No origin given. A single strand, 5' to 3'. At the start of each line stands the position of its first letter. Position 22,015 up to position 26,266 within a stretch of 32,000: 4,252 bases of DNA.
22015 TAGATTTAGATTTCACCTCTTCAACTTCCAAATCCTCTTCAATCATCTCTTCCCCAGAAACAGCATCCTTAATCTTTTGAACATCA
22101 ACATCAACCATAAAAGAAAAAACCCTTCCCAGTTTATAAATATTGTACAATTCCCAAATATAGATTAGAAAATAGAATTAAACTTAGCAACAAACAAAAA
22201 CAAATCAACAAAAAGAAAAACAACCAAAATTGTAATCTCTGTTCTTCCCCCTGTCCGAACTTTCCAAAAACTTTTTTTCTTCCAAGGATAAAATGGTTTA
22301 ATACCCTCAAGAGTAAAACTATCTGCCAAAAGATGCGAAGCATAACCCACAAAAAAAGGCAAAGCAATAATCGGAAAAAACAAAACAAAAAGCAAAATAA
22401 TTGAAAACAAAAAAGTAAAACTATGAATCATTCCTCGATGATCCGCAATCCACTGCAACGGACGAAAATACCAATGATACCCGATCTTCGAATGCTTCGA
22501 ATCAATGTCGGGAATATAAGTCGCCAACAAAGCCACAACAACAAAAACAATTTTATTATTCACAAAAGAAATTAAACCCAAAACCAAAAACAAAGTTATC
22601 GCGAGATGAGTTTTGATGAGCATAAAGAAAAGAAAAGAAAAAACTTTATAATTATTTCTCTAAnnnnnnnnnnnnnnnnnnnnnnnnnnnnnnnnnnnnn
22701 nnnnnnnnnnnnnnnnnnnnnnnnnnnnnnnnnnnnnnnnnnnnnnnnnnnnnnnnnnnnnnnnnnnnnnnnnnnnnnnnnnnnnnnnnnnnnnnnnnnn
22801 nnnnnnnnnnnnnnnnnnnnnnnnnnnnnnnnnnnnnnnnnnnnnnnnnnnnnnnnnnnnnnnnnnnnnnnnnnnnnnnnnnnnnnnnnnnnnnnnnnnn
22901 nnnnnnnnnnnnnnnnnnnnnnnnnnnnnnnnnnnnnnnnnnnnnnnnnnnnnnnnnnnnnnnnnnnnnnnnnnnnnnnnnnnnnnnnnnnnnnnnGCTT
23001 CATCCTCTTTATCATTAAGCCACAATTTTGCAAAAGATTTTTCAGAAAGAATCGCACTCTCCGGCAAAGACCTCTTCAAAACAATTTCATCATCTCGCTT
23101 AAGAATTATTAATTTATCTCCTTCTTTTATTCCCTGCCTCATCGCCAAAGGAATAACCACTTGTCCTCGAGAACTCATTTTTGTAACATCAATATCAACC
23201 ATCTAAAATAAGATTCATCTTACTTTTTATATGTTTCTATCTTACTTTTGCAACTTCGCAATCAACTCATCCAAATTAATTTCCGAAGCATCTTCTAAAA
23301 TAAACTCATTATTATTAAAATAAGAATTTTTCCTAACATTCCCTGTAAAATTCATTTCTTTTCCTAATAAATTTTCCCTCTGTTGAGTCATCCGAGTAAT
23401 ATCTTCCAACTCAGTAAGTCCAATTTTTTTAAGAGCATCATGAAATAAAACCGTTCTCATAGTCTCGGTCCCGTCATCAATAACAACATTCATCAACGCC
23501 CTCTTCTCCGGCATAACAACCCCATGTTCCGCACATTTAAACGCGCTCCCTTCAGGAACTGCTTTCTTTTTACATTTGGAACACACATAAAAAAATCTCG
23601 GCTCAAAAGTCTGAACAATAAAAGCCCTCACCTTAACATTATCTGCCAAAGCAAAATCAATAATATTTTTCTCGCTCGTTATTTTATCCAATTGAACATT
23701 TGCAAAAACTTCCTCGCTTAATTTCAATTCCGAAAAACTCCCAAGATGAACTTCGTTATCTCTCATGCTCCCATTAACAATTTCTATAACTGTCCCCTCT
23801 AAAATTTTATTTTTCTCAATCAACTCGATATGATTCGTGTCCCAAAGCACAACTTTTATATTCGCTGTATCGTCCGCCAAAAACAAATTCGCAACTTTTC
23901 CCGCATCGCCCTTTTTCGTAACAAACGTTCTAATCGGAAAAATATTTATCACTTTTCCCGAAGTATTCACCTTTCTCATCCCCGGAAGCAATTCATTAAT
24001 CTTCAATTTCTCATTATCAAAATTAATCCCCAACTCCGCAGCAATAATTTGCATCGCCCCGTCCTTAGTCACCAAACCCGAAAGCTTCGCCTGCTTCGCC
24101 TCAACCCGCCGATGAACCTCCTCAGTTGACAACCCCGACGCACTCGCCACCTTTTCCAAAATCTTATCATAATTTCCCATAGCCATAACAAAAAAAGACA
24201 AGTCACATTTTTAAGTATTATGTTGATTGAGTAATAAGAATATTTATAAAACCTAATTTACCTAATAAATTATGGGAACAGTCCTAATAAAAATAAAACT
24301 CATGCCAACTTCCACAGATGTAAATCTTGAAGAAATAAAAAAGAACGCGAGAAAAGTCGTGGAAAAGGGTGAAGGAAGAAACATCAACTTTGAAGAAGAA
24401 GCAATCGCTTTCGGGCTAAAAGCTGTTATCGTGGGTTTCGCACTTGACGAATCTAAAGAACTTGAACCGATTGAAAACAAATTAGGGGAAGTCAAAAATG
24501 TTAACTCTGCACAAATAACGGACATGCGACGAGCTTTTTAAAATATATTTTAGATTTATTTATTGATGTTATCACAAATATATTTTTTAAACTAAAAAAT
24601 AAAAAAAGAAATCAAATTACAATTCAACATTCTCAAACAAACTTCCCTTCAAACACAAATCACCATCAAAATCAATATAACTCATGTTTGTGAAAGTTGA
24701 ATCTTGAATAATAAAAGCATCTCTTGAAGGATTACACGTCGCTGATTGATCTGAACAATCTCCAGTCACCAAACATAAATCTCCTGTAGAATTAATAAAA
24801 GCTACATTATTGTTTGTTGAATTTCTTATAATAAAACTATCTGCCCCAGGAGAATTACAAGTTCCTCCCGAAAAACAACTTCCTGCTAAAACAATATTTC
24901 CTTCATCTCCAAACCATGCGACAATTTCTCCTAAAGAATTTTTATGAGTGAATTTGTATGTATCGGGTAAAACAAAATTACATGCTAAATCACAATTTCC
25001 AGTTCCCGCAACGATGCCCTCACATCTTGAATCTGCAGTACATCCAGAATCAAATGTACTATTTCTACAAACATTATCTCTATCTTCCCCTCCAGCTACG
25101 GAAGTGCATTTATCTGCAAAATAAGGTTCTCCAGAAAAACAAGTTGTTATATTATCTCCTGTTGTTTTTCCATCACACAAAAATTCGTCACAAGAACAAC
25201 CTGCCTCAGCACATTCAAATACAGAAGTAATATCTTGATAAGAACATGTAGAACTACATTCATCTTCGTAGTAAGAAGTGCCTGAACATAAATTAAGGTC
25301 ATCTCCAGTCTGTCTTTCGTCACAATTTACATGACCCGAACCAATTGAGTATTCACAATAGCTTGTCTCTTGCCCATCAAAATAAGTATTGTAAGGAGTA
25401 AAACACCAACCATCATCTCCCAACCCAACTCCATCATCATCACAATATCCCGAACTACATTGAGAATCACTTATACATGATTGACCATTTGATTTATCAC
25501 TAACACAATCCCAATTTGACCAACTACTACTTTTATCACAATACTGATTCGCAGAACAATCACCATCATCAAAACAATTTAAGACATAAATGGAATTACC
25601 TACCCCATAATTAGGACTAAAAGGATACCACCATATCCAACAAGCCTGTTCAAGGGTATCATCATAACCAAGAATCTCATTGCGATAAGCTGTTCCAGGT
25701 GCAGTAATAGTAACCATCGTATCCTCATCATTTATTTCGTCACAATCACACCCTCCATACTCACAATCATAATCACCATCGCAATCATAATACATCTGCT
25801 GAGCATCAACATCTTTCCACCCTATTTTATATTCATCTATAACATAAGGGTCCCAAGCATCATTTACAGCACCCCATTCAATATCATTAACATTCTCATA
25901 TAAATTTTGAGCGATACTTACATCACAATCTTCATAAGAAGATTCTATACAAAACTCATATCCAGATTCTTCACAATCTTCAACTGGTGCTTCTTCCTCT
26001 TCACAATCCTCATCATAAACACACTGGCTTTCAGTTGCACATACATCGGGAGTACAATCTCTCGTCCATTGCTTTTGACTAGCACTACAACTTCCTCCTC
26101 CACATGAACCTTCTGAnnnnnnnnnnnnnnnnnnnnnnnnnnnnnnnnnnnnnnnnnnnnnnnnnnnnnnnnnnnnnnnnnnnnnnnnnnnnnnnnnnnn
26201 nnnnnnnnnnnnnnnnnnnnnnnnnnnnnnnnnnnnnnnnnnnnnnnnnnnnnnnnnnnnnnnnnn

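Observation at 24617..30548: Five-gene same-strand cluster built from a duplicated [polytopic membrane protein + secreted PHP phosphoesterase] module: candidate undescribed cell-surface system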

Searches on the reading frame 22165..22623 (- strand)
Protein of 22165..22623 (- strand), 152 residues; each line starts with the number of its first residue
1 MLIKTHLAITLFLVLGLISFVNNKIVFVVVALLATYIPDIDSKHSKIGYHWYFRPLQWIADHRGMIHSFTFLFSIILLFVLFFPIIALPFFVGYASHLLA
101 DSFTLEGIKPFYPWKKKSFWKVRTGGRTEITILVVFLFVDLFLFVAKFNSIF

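Call 6: search_protein_families(library=pfam, proteins=[window:22165-22623:-], max_evalue=0.1)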
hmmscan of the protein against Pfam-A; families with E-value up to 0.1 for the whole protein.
window:22165-22623:- (152 aa): 2 families
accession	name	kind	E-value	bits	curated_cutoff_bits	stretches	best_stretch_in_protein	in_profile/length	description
PF04307.19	YdjM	-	7.3e-23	81.4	29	1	1-135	1-141/176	YdjM inner membrane protein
PF12113.13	SVM_signal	-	0.022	15.2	22.4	1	7-26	11-30/33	SVM protein signal sequence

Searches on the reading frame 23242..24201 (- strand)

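Call 6: search_protein_families(library=pfam, proteins=[window:23242-24201:-], max_evalue=0.1)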
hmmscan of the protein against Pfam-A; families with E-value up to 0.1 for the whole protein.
window:23242-24201:- (319 aa): 5 families
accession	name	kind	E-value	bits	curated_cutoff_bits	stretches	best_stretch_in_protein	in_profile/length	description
PF01336.31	tRNA_anti-codon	-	1.5e-06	28.5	27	1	94-144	7-55/75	OB-fold nucleic acid binding domain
PF08646.16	Rep_fac-A_C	-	1.5e-05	25.2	28.5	1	190-281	3-100/146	Replication factor-A C terminal domain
PF09999.14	DUF2240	-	0.00055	20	22.3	1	11-62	87-138/144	Uncharacterized protein conserved in archaea (DUF2240)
PF25507.1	OB_POT1A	-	0.0013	18.9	27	0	220-283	40-103/127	POT1A-like, OB fold domain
PF17244.8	CDC24_OB3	-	0.036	14.3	25.4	1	73-128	4-52/216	Cell division control protein 24, OB domain 3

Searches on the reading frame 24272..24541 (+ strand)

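Call 6: search_protein_families(library=pfam, proteins=[window:24272-24541:+], max_evalue=0.1)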
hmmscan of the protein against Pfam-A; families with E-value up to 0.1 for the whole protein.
window:24272-24541:+ (89 aa): 2 families
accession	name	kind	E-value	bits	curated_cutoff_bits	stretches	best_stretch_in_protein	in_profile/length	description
PF00736.24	EF1_GNE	-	2.4e-13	50.5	20.8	1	6-87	2-87/88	EF-1 guanine nucleotide exchange domain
PF06240.19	COXG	-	0.033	14.3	22.2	1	10-46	54-88/140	Carbon monoxide dehydrogenase subunit G (CoxG)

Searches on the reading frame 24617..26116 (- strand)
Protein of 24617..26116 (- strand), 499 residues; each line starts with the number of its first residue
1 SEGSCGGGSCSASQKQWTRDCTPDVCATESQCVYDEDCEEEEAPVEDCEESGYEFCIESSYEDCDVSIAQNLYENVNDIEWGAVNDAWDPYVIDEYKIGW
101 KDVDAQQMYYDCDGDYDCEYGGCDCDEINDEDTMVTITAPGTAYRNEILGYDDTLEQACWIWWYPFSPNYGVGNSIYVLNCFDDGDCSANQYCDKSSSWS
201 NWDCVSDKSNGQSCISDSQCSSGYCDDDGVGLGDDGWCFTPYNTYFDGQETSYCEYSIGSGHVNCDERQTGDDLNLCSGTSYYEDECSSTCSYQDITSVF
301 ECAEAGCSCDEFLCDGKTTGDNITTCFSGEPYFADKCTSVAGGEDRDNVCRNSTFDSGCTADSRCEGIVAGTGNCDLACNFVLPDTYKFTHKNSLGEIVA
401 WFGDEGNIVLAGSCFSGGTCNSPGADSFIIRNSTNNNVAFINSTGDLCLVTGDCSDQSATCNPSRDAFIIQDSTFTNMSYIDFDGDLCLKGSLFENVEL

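Call 61: search_protein_families(library=phrogs, proteins=[window:24617-26116:-], max_evalue=0.01)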
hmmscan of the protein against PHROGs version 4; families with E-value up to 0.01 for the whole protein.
window:24617-26116:- (499 aa): 0 families

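Call 72: search_solved_structures(query=window:24620-26116:-, max_evalue=1)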
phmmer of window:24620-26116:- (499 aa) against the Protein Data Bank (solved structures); distinct sequences matched with E-value up to 1: 5.
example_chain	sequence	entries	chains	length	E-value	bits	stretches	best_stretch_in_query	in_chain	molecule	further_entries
7qg8_L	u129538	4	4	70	0.56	12.1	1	294-348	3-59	50S ribosomal protein L31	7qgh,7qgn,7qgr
7acj_a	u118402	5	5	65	0.59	12.1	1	294-347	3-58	50S ribosomal protein L31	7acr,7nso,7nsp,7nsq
7otc_5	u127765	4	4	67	0.59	12.1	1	294-347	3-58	50S ribosomal protein L31 | Large ribosomal subunit protein bL31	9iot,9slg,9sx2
23wi_6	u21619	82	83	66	0.6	12.1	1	294-347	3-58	Large ribosomal subunit protein bL31 | 50S ribosomal protein L31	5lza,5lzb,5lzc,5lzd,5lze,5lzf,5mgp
11bq_4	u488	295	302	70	0.61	12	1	294-347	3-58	50S ribosomal protein L31 | Large ribosomal subunit protein bL31 | Large ribosomal subunit protein bL31A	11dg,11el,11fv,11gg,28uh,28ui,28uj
